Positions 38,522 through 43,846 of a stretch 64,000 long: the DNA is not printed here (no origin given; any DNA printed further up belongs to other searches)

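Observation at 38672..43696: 1674-aa DnaQ-exonuclease / DinG / RecQ triple fusion as main cargo of a repeat-bounded island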

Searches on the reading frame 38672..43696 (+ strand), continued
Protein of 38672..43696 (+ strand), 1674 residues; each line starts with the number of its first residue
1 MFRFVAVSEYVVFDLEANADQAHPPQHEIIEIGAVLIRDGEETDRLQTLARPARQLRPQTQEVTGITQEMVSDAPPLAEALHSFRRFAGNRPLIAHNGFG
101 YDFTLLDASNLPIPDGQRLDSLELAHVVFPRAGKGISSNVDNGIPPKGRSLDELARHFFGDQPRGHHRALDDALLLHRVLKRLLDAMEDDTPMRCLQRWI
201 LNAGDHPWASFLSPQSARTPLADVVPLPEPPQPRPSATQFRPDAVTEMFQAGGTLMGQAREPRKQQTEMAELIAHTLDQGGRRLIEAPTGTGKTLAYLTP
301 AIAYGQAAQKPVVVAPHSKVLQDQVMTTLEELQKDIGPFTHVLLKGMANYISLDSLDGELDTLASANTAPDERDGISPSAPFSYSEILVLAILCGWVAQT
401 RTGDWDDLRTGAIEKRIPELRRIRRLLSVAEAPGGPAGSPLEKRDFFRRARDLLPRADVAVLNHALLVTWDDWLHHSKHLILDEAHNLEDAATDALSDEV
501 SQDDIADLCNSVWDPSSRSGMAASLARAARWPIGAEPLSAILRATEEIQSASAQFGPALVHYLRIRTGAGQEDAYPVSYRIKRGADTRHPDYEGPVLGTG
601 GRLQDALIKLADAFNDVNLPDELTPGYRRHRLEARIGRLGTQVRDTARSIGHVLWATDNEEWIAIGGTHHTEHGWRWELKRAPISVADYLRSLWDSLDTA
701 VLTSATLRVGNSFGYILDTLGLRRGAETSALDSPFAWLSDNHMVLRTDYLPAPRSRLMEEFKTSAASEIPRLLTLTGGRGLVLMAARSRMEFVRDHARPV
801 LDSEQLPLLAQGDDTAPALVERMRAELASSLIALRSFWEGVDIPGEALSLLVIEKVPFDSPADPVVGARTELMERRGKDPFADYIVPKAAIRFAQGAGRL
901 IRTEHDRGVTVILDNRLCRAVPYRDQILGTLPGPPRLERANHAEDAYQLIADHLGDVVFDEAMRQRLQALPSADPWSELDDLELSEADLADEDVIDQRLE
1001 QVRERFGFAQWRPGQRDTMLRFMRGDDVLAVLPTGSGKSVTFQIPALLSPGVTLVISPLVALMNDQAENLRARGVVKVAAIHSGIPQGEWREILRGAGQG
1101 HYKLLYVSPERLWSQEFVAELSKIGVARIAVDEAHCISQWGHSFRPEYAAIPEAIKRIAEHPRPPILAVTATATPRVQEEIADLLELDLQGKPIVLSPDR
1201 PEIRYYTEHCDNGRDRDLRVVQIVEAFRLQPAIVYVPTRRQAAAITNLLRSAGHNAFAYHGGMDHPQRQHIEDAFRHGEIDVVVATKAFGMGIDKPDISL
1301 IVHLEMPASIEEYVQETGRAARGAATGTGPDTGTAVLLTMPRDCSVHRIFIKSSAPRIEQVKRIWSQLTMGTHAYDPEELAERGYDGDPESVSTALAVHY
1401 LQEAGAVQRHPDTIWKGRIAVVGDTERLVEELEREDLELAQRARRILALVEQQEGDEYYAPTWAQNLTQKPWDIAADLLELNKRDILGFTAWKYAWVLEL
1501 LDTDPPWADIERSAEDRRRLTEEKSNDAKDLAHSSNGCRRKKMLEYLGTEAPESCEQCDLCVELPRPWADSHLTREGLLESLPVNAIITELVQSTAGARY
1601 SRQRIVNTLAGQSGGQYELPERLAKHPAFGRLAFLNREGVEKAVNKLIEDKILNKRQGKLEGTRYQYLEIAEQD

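Call 63: search_solved_structures(query=window:38672-43693:+, max_evalue=1e-10)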
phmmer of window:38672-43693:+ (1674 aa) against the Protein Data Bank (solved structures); distinct sequences matched with E-value up to 1e-10: 92 (the best 60 are shown).
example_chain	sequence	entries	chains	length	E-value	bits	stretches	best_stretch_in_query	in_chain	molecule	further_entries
4tmu_A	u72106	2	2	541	8.3e-79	268.6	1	988-1325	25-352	RecQ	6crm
1oyw_A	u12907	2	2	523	4.3e-77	263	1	1001-1324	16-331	ATP-dependent DNA helicase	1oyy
4q47_A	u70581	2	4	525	8.6e-70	238.8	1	996-1365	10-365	DNA helicase RecQ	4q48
9i16_D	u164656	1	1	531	6.2e-54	186.2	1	1004-1323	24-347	ATP-dependent DNA helicase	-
7a8r_A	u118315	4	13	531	6.3e-54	186.2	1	1004-1323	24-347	ATP-dependent DNA helicase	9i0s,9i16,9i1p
9i22_A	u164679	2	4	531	2.2e-53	184.3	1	1004-1323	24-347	ATP-dependent DNA helicase Q1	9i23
2v1x_A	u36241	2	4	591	2.8e-53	184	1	1004-1323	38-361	ATP-DEPENDENT DNA HELICASE Q1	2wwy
4u7d_A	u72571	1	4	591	2.8e-53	184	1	1004-1323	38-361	ATP-dependent DNA helicase Q1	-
8yrs_A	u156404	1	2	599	2.8e-53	184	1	1004-1323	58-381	ATP-dependent DNA helicase Q1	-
7auc_A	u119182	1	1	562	1.2e-51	178.6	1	1002-1323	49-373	Bloom syndrome protein,Bloom syndrome protein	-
7aud_A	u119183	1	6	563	1.3e-51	178.6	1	1002-1323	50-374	Bloom syndrome protein,Bloom syndrome protein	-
4o3m_A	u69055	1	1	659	1.7e-51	178.1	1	1002-1323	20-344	Bloom syndrome protein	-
4cgz_A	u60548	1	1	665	1.7e-51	178.1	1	1002-1323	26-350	BLOOM'S SYNDROME HELICASE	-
4cdg_A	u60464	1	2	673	1.8e-51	178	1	1002-1323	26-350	BLOOM SYNDROME PROTEIN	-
5lst_A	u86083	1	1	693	4.4e-51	176.7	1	999-1323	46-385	ATP-dependent DNA helicase Q4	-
9mjs_A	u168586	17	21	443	2.6e-47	164.2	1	998-1324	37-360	Bifunctional 3'-5' exonuclease/ATP-dependent helicase WRN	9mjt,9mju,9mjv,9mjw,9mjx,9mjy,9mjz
10ap_A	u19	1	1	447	2.7e-47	164.2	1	998-1324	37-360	Bifunctional 3'-5' exonuclease/ATP-dependent helicase WRN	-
9rti_A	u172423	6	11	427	3.4e-47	163.8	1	1002-1324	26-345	Bifunctional 3'-5' exonuclease/ATP-dependent helicase WRN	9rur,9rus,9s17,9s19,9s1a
10ak_A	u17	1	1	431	3.5e-47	163.8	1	1002-1324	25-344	Bifunctional 3'-5' exonuclease/ATP-dependent helicase WRN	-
8yle_A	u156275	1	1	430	3.6e-47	163.8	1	1002-1324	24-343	Bifunctional 3'-5' exonuclease/ATP-dependent helicase WRN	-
10aj_A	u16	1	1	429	3.6e-47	163.8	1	1002-1324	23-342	Bifunctional 3'-5' exonuclease/ATP-dependent helicase WRN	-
9og3_A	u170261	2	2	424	3.7e-47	163.7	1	1002-1324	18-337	Bifunctional 3'-5' exonuclease/ATP-dependent helicase WRN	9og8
7gqs_A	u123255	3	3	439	3.8e-47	163.7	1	1002-1324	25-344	Bifunctional 3'-5' exonuclease/ATP-dependent helicase WRN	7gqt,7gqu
9s18_A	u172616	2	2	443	3.8e-47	163.7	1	1002-1324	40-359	Bifunctional 3'-5' exonuclease/ATP-dependent helicase WRN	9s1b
6yhr_A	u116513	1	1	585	8.7e-47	162.5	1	1002-1324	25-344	Werner syndrome ATP-dependent helicase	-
8pfp_A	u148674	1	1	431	1.8e-46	161.5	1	1002-1324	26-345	Bifunctional 3'-5' exonuclease/ATP-dependent helicase WRN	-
9hzg_E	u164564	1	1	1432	2.9e-46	160.8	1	997-1324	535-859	Bifunctional 3'-5' exonuclease/ATP-dependent helicase WRN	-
8pfl_A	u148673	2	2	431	4.1e-45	157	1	1002-1324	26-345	Bifunctional 3'-5' exonuclease/ATP-dependent helicase WRN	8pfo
6fwr_A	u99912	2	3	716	5.2e-35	123.5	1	262-935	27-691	ATP-dependent DNA helicase DinG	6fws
8zef_A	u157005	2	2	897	3.3e-30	107.5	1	701-920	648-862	3'-5' exonuclease DinG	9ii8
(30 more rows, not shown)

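Call 72: search_protein_families(library=padloc, proteins=[L088:11587-12423:+, L088:12423-12962:+, L088:12941-14482:+, L089:5749-7530:+, L089:12896-13597:+, L089:13600-14088:+, L089:14084-15580:+], max_evalue=0.001)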
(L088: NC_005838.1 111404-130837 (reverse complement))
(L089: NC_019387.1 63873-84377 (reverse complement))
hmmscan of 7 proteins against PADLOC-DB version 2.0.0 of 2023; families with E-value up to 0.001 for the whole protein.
L088:11587-12423:+ (279 aa): 2 families
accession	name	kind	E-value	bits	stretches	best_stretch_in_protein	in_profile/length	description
PDLC00551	JetC2|JetC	-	5.8e-05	19.1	1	63-180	873-989/1365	DUF3584 domain; MukB-like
PDLC03863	LmuB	-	0.00044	17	1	80-173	336-427/610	-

L088:12423-12962:+ (180 aa): 0 families

L088:12941-14482:+ (514 aa): 0 families

L089:5749-7530:+ (594 aa): 21 families
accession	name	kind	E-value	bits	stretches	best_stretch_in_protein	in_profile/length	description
PDLC00132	GajB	-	4.1e-24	83.2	3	154-249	4-97/625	UrvD helicase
PDLC01087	C3a187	-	1.6e-23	81.4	1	159-580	202-541/559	NERD+UvrD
PDLC00117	GajB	-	1.7e-20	71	2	349-511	218-383/604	UrvD helicase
PDLC03802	RTasHel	-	1.8e-15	54.8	2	168-242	19-94/675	DRT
PDLC00114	GajB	-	3.4e-13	47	2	350-506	216-379/635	UrvD helicase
PDLC00112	GajB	-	3e-10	37.4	2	348-392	210-253/581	UrvD helicase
PDLC00104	GajB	-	1.1e-09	35.5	0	168-240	16-91/574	UrvD helicase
PDLC00136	GajB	-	1.4e-08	32.1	1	339-426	196-286/570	UrvD helicase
PDLC00108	GajB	-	2.3e-08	31.4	1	349-435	58-143/445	UrvD helicase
PDLC00138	GajB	-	3.2e-08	30.7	0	515-581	504-566/581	UrvD helicase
PDLC00127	GajB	-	2.6e-07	27.6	1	512-579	503-563/594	UrvD helicase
PDLC00129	GajB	-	1.4e-06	25.2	0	349-429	226-309/594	UrvD helicase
PDLC00106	GajB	-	1.5e-06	25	0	349-426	205-285/577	UrvD helicase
PDLC00107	GajB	-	2.2e-06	24.6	0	515-580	480-554/587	UrvD helicase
PDLC00128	GajB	-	1.6e-05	21.8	1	513-582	585-661/685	UrvD helicase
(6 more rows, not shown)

L089:12896-13597:+ (234 aa): 2 families
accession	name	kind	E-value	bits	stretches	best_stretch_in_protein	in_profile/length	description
PDLC03863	LmuB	-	0.00031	17.6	1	12-114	337-440/610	-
PDLC00553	JetC2|JetC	-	0.00076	15.4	1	4-121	863-991/1361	DUF3584 domain; MukB-like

L089:13600-14088:+ (163 aa): 0 families

L089:14084-15580:+ (499 aa): 0 families

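Call 74: search_dna_similar(query=window:38672-43693:+, collection=phages, mode=protein, max_evalue=1e-15, max_rows=12)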
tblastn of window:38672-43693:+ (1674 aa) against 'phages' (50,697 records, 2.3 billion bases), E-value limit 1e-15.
Records with a match: 42; places in all: 42; records where one place covers at least 80% of the query: 0.
Best place of each record, by identity: <60% 42.
By first word of the organism name: Listeria 18; Bacteriophage 8; Enterococcus 5; Staphylococcus 3; Bacillus 3; Salmonella 2; Acinetobacter 2; Escherichia 1.
By host as written in the record: Listeria monocytogenes 17; - 10; Enterococcus faecalis 3; Staphylococcus aureus 3; Homo sapiens 2; Acinetobacter baumannii DSM 30007 2; Bacillus subtilis W-23-S(r); Bacillus licheniformis ATCC 9945a 2; Bacillus cereus 1; and 2 more.
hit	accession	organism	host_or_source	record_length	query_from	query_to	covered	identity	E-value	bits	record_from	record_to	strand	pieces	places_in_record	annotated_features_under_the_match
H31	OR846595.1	Enterococcus phage Efs 1-1-1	Enterococcus faecalis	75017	1000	1368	22%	35.7%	3e-59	233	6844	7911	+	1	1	record has no annotation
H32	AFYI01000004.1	Salmonella enterica subsp. enterica serovar Infantis str. ...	Homo sapiens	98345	1002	1316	19%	41.0%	2e-60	236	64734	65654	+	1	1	ATP-dependent DNA helicase RecQ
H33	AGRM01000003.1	Salmonella enterica subsp. houtenae str. ATCC BAA-1581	Homo sapiens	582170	1002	1316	19%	41.0%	8e-60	234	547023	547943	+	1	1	ATP-dependent DNA helicase RecQ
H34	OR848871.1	Listeria phage LM 4-14-1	Listeria monocytogenes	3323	994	1385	23%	32.5%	5e-57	223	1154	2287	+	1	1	record has no annotation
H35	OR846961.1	Listeria phage LM 4-11-1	Listeria monocytogenes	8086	994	1385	23%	32.5%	3e-56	223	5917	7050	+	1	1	record has no annotation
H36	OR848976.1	Listeria phage LM 4-14-1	Listeria monocytogenes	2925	994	1385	23%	32.3%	5e-58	224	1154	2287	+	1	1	record has no annotation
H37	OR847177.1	Listeria phage LM 4-11-1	Listeria monocytogenes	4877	994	1385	23%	32.3%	5e-57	224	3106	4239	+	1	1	record has no annotation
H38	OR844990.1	Staphylococcus phage SA 1306 Kay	Staphylococcus aureus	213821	1006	1354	21%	35.1%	6e-57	225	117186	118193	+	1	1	record has no annotation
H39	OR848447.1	Listeria phage LM 4-14-1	Listeria monocytogenes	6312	999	1316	19%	38.3%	3e-53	212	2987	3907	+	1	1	record has no annotation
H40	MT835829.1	Bacteriophage sp.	human fecal samples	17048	1001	1316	19%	38.4%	1e-51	207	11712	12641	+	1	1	record has no annotation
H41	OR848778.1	Listeria phage LM 4-14-1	Listeria monocytogenes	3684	1002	1375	22%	32.3%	7e-59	229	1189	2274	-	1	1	record has no annotation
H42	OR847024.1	Listeria phage LM 4-11-1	Listeria monocytogenes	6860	1002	1375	22%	32.3%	2e-58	229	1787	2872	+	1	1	record has no annotation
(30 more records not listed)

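Call 75: get_annotated_region(hit=H3, flank=9000)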
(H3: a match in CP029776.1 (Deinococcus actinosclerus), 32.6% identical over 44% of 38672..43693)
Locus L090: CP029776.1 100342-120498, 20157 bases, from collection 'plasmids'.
description: Deinococcus actinosclerus strain SJTR plasmid unnamed2, complete sequence
organism: Deinococcus actinosclerus (NCBI taxid 1768108)
taxonomy: Bacteria; Deinococcota; Deinococci; Deinococcales; Deinococcaceae; Deinococcus; Deinococcus actinosclerus
host: -; source: mixed culture,wastewater; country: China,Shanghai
typing (MOB-suite, as given by PLSDB): non-mobilizable
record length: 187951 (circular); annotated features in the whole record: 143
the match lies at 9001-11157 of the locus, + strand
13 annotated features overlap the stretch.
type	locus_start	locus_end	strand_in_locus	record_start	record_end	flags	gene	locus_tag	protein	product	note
CDS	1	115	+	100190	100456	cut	-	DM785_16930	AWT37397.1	hypothetical protein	-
CDS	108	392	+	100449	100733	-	-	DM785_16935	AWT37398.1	hypothetical protein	-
CDS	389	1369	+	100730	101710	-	-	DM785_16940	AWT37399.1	hypothetical protein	-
CDS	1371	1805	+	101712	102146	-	-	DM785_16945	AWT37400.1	hypothetical protein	-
CDS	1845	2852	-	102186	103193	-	-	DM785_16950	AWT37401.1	hypothetical protein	-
CDS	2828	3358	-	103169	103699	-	-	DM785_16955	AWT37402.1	hypothetical protein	-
CDS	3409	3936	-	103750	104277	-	-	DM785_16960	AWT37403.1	hypothetical protein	-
CDS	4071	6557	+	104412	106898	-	-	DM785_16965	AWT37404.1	ATP-dependent helicase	-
CDS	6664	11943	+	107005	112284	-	-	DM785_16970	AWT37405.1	RecQ family ATP-dependent DNA helicase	-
CDS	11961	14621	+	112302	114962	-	-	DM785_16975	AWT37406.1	hypothetical protein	-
CDS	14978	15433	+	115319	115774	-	-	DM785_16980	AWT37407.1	hypothetical protein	-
CDS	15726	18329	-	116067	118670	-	-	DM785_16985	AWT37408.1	kinase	-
CDS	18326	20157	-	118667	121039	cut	-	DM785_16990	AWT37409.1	hypothetical protein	-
